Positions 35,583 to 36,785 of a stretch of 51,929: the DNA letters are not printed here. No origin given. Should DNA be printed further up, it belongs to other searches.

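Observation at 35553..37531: AT-rich two-gene moron splitting the Mu head module: YwgA/Panacea-like + DUF488 fusion with an unassignable 281-aa partner (candidate new defence or TA-like system)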

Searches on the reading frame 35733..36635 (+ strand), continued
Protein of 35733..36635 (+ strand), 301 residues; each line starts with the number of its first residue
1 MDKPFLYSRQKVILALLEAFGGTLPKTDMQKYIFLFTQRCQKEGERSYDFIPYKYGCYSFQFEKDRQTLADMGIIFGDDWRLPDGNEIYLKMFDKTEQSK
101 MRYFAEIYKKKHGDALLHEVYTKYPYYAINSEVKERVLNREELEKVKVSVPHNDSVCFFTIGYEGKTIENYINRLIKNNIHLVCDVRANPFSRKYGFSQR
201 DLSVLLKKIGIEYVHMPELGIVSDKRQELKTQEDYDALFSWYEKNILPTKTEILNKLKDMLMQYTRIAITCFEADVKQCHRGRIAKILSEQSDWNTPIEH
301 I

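Call 69: find_encoding_contigs(protein=P0122, flank=10000, max_places=5)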
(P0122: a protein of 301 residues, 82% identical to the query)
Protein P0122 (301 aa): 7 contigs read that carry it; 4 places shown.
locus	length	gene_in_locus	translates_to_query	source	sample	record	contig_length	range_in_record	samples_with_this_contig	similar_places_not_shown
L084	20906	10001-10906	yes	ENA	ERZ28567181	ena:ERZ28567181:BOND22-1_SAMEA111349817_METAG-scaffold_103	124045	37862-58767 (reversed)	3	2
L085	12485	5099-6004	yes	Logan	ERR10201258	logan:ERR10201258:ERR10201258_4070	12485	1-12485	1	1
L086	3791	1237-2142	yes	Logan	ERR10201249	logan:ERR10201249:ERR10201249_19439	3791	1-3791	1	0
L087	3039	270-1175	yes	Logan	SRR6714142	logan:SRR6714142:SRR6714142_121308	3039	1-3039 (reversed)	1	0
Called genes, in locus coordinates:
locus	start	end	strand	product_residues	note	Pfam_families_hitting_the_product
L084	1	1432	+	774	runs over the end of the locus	PF04313:HSDR_N (faint), PF13588:HSDR_N_2 (weak), PF00270:DEAD, PF04851:ResIII, PF18766:SWI2_SNF2, PF08463:EcoEI_R_C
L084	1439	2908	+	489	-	PF12161:HsdM_N, PF02384:N6_Mtase, PF07669:Eco57I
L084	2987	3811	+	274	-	-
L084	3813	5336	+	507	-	PF01420:Methylase_S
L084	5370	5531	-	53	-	-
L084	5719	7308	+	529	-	PF00078:RVT_1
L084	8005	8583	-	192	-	PF10463:Peptidase_U49 (weak), PF01435:Peptidase_M48 (faint), PF06114:Peptidase_M78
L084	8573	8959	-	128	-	-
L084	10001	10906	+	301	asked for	PF04343:DUF488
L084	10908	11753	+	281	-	-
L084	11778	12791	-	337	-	PF08843:AbiEii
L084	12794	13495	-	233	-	-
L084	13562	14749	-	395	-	PF13356:Arm-DNA-bind_3, PF14659:Phage_int_SAM_3, PF22022:Phage_int_M, PF00589:Phage_integrase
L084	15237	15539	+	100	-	PF18910:DUF5665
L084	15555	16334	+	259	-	PF06691:DUF1189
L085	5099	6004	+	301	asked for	PF04343:DUF488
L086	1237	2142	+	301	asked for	PF04343:DUF488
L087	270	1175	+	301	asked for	PF04343:DUF488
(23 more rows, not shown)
